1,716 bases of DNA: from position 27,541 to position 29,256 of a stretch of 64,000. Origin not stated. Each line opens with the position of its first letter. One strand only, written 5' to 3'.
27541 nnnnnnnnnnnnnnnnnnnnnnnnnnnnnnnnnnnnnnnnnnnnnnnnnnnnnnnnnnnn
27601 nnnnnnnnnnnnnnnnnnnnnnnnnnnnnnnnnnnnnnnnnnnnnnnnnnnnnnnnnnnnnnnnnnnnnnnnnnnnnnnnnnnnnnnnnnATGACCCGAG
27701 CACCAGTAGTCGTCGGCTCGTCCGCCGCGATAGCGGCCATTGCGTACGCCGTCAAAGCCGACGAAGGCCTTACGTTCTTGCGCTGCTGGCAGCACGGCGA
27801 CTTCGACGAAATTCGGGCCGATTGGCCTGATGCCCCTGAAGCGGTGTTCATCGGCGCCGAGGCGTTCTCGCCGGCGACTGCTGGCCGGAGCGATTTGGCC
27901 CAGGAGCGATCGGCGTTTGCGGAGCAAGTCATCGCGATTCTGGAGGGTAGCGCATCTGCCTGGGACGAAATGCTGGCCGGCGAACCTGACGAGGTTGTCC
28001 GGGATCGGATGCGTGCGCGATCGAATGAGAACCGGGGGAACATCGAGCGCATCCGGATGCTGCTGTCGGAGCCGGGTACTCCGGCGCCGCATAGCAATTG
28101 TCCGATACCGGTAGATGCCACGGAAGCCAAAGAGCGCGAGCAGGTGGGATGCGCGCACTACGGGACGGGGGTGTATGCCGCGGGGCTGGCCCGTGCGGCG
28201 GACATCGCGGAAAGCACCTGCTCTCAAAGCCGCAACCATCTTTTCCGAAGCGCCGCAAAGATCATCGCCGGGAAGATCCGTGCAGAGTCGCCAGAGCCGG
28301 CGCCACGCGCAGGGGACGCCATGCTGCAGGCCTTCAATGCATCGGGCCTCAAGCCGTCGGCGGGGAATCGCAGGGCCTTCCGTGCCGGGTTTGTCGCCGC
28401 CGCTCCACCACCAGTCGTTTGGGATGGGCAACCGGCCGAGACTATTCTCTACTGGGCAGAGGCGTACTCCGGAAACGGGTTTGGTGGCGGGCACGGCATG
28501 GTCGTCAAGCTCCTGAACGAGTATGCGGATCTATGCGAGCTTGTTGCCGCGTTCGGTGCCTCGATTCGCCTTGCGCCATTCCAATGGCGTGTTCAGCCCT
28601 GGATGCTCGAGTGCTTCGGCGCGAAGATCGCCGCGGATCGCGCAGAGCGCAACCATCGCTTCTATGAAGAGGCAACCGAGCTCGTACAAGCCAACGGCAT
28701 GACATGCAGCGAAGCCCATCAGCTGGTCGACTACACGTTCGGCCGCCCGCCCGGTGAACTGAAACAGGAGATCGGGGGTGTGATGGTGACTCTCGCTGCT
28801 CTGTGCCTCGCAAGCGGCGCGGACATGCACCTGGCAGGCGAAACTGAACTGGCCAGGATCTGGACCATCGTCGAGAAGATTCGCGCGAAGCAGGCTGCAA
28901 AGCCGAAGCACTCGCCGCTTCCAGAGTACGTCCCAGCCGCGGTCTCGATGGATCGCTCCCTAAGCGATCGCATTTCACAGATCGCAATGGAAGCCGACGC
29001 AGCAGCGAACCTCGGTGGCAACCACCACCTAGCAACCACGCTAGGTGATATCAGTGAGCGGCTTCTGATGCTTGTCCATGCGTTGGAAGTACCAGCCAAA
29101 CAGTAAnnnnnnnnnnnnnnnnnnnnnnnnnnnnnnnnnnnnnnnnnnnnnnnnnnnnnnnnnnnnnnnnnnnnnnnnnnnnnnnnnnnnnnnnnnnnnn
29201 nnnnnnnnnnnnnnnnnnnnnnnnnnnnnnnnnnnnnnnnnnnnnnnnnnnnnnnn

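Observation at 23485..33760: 10-kb co-directional operon combining ASCH, MazG-like, a 917-aa orphan protein, zinc-ribbon proteins and Gp37/Gp68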

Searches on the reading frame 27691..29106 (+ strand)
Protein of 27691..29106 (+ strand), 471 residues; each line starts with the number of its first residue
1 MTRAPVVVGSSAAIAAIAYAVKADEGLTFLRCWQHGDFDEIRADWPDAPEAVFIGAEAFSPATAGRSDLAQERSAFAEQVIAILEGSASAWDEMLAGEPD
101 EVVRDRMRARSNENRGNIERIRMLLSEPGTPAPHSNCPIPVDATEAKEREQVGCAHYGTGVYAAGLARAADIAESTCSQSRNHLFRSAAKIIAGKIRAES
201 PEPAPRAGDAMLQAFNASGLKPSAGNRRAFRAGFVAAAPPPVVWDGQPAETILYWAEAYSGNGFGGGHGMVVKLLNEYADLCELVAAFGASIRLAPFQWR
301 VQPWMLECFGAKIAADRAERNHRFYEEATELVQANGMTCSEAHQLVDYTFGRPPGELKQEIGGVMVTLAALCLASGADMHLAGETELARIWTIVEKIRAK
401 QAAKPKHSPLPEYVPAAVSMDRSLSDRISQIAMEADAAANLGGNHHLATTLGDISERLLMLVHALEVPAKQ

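Call 5: search_protein_families(library=pfam, proteins=[window:27691-29106:+], max_evalue=0.01)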
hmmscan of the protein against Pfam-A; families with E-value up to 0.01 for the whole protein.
window:27691-29106:+ (471 aa): 0 families

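Call 6: search_protein_families(library=phrogs, proteins=[window:27691-29106:+], max_evalue=0.01)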
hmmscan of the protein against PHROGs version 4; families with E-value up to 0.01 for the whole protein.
window:27691-29106:+ (471 aa): 3 families
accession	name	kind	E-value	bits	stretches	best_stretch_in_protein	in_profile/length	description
phrog_8593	-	unknown function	3.1e-64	218.7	1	289-420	39-170/487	-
phrog_14118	-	unknown function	2e-60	206.1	1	291-420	162-293/371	-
phrog_10115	-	unknown function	8.4e-05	23.4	1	23-58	69-104/178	-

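Call 8: search_dna_similar(query=window:27691-29106:+, collection=phages, mode=protein, max_rows=30)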
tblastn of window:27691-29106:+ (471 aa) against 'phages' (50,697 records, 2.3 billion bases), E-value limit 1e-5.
Records with a match: 93; places in all: 93; records where one place covers at least 80% of the query: 0.
Best place of each record, by identity: 60-80% 13; <60% 80.
By first word of the organism name: Caulobacter 43; Pseudomonas 15; Rhizobium 7; Xanthomonas 7; Burkholderia 6; Brevundimonas 5; Ralstonia 2; Acidovorax 2; Bertelyvirus 2; Microcystis 1; and 3 more.
By host as written in the record: Caulobacter vibrioides CB15 22; Caulobacter crescentus 10; Pseudomonas putida KT2440 and Paw85 9; Caulobacter vibrioides 6; Caulobacter crescentus NA1000 6; Pseudomonas syringae 7C 4; Brevundimonas pondensis LVF1 4; - 3; and 21 more.
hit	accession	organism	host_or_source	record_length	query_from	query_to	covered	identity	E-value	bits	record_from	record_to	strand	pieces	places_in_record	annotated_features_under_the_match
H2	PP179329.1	Pseudomonas phage Orisa01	Pseudomonas syringae 7C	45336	270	432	35%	61.4%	4e-48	183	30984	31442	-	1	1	hypothetical protein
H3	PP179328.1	Pseudomonas phage Orisa02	Pseudomonas syringae 7C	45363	270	432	35%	61.4%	4e-48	183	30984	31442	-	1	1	hypothetical protein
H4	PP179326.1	Pseudomonas phage Orimi01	Pseudomonas syringae 7C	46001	270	432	35%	61.4%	4e-48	183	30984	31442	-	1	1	hypothetical protein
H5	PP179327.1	Pseudomonas phage Orisa03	Pseudomonas syringae 7C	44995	270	432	35%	61.4%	5e-48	183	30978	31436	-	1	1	hypothetical protein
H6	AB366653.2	Ralstonia phage phiRSL1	-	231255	278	420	30%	66.4%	3e-51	193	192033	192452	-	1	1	hypothetical protein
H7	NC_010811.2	Ralstonia phage phiRSL1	-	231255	278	420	30%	66.4%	3e-51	193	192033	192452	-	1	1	hypothetical protein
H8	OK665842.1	Burkholderia phage BgManors32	Burkholderia gladioli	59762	297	416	25%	77.9%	6e-48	183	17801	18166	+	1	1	hypothetical protein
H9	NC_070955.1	Burkholderia phage BgManors32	Burkholderia gladioli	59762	297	416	25%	77.9%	6e-48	183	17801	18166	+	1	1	hypothetical protein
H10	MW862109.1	Pseudomonas phage Medea1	Pseudomonas syringae pv. tomato Pst235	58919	296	415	25%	72.5%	6e-48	183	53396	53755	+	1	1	hypothetical protein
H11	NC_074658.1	Pseudomonas phage Medea1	Pseudomonas syringae pv. tomato Pst235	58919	296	415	25%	72.5%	6e-48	183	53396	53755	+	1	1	hypothetical protein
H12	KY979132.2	Acidovorax phage ACP17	Acidovorax citrulli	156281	294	405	24%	69.6%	2e-41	164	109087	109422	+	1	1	hypothetical protein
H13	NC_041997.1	Acidovorax phage ACP17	Acidovorax citrulli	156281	294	405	24%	69.6%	2e-41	164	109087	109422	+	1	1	hypothetical protein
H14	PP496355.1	Microcystis phage Mvi-Yong1342-1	Microcystis viridis FACHB-1342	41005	294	411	25%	56.3%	4e-28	124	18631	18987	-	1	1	hypothetical protein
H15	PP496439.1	Pseudomonas phage vB_PpuM-Amme-1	Pseudomonas putida KT2440 and Paw85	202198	301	425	27%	51.2%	2e-26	119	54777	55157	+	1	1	hypothetical protein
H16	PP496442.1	Pseudomonas phage vB_PpuM-Voja-6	Pseudomonas putida KT2440 and Paw85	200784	301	414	24%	54.3%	3e-26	118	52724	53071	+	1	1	hypothetical protein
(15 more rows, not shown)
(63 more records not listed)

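Call 21: search_solved_structures(query=window:27691-29106:+, max_evalue=1, show_alignments=2)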
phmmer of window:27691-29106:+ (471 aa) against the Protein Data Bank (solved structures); distinct sequences matched with E-value up to 1: 0.

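Call 25: search_protein_families(library=ncbifam, proteins=[window:27691-29106:+], max_evalue=0.1)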
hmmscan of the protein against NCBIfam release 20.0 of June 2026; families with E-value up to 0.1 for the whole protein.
window:27691-29106:+ (471 aa): 0 families

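Call 26: search_protein_families(library=padloc, proteins=[window:27691-29106:+], max_evalue=0.1)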
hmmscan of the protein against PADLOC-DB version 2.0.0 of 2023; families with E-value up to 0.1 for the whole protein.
window:27691-29106:+ (471 aa): 0 families

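Call 37: find_homologous_proteins(query=window:27691-29106:+, max_evalue=0.001)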
Query window:27691-29106:+ (471 aa): 1570 proteins with E <= 0.001 among 8000 candidates; the best 120 are listed.
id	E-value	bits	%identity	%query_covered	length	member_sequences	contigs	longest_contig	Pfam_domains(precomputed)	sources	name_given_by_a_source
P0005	0.0e+0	1056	100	100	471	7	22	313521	-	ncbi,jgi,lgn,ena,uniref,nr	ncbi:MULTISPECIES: hypothetical protein [Cupriavidus]|uniref:hypothetical protein n=1 Tax=Cupriavidu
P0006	2.0e-254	863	83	98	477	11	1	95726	-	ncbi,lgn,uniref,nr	ncbi:hypothetical protein Cmtc_61070 [Cupriavidus sp. TKC]|uniref:hypothetical protein n=1 Tax=Cupri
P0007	9.5e-246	834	80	98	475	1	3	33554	-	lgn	-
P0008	2.6e-65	239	65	27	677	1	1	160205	-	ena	-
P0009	3.5e-63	232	72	27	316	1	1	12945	-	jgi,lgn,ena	-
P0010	2.4e-60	223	87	24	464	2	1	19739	-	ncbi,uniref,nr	ncbi:hypothetical protein [Cupriavidus pauculus]|uniref:hypothetical protein n=1 Tax=Cupriavidus pau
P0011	6.3e-60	222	83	27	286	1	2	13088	-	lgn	-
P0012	7.0e-60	221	78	30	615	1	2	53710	PF14354.14,PF26207.1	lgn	-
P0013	7.4e-60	221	71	34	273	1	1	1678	-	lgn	-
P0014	9.0e-60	221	84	26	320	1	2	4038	-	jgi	jgi:hypothetical protein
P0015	1.5e-59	220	81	28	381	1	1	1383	-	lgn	-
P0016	2.6e-59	219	72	30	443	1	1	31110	-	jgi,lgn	jgi:hypothetical protein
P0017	3.4e-59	219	81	28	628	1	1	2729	-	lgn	-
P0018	3.6e-59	219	77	30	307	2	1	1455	-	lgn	-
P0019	4.7e-59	219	86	26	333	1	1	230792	PF14354.14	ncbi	-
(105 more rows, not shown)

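Call 47: predict_structure(alignment_id=A1)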
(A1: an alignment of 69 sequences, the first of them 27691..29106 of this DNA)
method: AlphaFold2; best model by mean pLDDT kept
length: 471 residues; sequences in the alignment: 69
mean_pLDDT: 66.9   pTM: 0.39
mean pLDDT of the five models: 66.9, 66.1, 64.1, 63.1, 63.0
residues with pLDDT >= 90: 44; 70-90: 200; 50-70: 102; < 50: 125
segments of 3 or more residues with pLDDT < 50: 1-9, 57-60, 130-136, 153-212, 219-226, 229-231, 233-248, 261-268, 468-471
pLDDT, mean of each block of 10 residues (from residue 1): 39 65 67 75 79 56 62 80 86 91 90 87 72 48 57 41 40 42 43 40 42 51 47 45 44 51 45 66 67 65 77 83 88 92 91 91 88 89 83 80 71 62 78 79 78 77 57 33
secondary structure, 60 per line:
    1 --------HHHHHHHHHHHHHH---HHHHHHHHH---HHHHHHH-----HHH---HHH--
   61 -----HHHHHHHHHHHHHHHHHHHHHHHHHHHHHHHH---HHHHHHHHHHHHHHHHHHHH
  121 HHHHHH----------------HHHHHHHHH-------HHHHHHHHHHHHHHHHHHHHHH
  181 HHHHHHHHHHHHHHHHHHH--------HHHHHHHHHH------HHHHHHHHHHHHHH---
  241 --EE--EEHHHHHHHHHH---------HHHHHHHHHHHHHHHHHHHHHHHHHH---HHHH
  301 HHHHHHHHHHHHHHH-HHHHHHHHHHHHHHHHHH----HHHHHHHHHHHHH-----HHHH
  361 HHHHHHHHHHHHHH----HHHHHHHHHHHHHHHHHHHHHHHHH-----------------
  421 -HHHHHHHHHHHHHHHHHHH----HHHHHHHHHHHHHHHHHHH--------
elements in order: H9-22 H26-34 H38-44 H66-97 H101-126 H143-151 H159-199 H208-217 H224-237 H249-258 H268-293 H297-315 H317-334 H339-351 H357-374 H379-403 H422-440 H445-463

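Call 49: find_encoding_contigs(protein=P0008, flank=10000, max_places=2)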
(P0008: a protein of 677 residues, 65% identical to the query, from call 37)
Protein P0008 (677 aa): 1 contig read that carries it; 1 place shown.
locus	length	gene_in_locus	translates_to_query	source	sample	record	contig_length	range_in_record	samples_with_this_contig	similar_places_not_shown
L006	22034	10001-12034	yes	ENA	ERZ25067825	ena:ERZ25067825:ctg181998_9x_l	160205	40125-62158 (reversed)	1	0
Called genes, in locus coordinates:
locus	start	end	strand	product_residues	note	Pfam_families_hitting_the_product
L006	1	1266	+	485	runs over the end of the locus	PF13708:DUF4942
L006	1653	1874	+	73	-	-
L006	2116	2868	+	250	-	-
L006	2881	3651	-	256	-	PF08003:Methyltransf_9 (weak), PF13847:Methyltransf_31 (weak)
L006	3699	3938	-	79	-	PF20075:DUF6471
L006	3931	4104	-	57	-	-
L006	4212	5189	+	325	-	PF12760:Zn_ribbon_IS1595, PF12762:DDE_Tnp_IS1595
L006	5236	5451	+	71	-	-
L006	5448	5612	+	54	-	-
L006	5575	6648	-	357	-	PF10546:P63C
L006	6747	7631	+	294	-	PF03400:DDE_Tnp_IS1 (faint)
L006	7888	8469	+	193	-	-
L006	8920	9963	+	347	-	PF01555:N6_N4_Mtase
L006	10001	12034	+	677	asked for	-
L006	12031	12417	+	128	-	-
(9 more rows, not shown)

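Call 50: find_encoding_contigs(protein=P0019, flank=10000, max_places=2)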
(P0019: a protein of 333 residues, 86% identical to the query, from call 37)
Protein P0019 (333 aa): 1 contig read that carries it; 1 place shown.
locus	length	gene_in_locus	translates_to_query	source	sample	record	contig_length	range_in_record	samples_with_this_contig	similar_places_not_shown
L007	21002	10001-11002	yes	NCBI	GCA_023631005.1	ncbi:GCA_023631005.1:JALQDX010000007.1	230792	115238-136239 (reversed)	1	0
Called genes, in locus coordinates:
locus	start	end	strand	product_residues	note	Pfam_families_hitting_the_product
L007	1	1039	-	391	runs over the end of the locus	PF04492:Phage_rep_O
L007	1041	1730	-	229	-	PF09669:Phage_pRha, PF03374:ANT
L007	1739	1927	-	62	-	-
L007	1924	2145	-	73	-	-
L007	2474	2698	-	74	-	-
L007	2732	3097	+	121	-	-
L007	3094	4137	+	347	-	PF01381:HTH_3 (faint), PF00717:Peptidase_S24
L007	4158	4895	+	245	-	-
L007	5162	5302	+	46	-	-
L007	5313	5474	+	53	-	-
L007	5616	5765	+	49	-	-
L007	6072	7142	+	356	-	PF00712:DNA_pol3_beta (faint), PF02767:DNA_pol3_beta_2 (faint)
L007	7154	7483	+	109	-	-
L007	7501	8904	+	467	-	PF00176:SNF2-rel_dom (weak), PF00270:DEAD (faint), PF00271:Helicase_C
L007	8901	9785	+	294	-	PF01555:N6_N4_Mtase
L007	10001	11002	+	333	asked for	PF14354:Lar_restr_allev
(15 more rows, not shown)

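Call 51: fold_search(model_id=the predicted structure, library=pdb)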
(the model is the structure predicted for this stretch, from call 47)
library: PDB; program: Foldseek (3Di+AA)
matches with E <= 10: 20; with E <= 0.001: 0
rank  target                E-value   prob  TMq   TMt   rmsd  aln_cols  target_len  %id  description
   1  8j07_1                1.8e+00  0.05  0.12  0.11  97.0       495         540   10  96nm repeat of human respiratory doublet microtubule and associated axonemal complexes (released 2023-07-26)
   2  3fse_A                3.7e+00  0.15  0.13  0.18  18.6       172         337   13  Crystal structure of a two-domain protein containing dj-1/thij/pfpi-like and ferritin-like domains (ava_4496) from ana (released 2009-02-03)
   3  7y6f_C                5.0e+00  0.08  0.10  0.24  16.0       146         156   14  Cryo-EM structure of Apo form of ScBfr (released 2023-07-05)
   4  1xg2_B                5.3e+00  0.18  0.13  0.34  10.6       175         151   10  Crystal structure of the complex between pectin methylesterase and its inhibitor protein (released 2005-03-22)
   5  8glv_Lg               5.3e+00  0.01  0.08  0.10  94.9       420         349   16  96-nm repeat unit of doublet microtubules from Chlamydomonas reinhardtii flagella (released 2023-05-31)
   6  2dnx_MODEL_1_A        5.8e+00  0.06  0.09  0.22  13.2       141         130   11  Solution structure of RSGI RUH-063, an N-terminal domain of Syntaxin 12 from human cDNA (released 2006-10-26)
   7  1x90_A                6.1e+00  0.30  0.16  0.45  11.8       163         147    9  Crystal structure of mutant form B of a pectin methylesterase inhibitor from Arabidopsis (released 2004-12-28)
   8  9kme_A                6.5e+00  0.69  0.11  0.22   1.4        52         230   17  Crystal structure of soluble bacteriorhodopsin NeuroBR_A (released 2025-06-04)
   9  3hiu_C                7.2e+00  0.14  0.13  0.37  14.7       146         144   16  The crystal structure of protein (XCC3681) from Xanthomonas campestris pv. campestris str. ATCC 33913 (released 2009-07-14)
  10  8x9p_C                7.2e+00  0.09  0.11  0.37   9.1       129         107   12  HURP (428-534)-alpha-tubulin-beta-tubulin complex (released 2024-10-23)
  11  4eru_A                7.2e+00  0.09  0.10  0.25  14.2       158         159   14  Crystal Structure of Putative Cytoplasmic Protein, YciF Bacterial Stress Response Protein from Salmonella enterica (released 2012-06-06)
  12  5n5e_A                7.9e+00  0.41  0.11  0.51   7.2        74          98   16  Crystal structure of encapsulated ferritin domain from Pyrococcus furiosus PFC_05175 (released 2018-01-24)
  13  5hjf_A                7.9e+00  0.11  0.11  0.27  18.0       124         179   15  The apo form of Dps4 from Nostoc punctiforme (released 2017-01-25)
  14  9kme_C                8.8e+00  0.54  0.11  0.22   1.5        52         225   17  Crystal structure of soluble bacteriorhodopsin NeuroBR_A (released 2025-06-04)
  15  8jxk_E                8.8e+00  0.33  0.12  0.35   7.7        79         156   15  Crystal Structure of Rv0047c from Mycobacterium tuberculosis (released 2024-07-03)
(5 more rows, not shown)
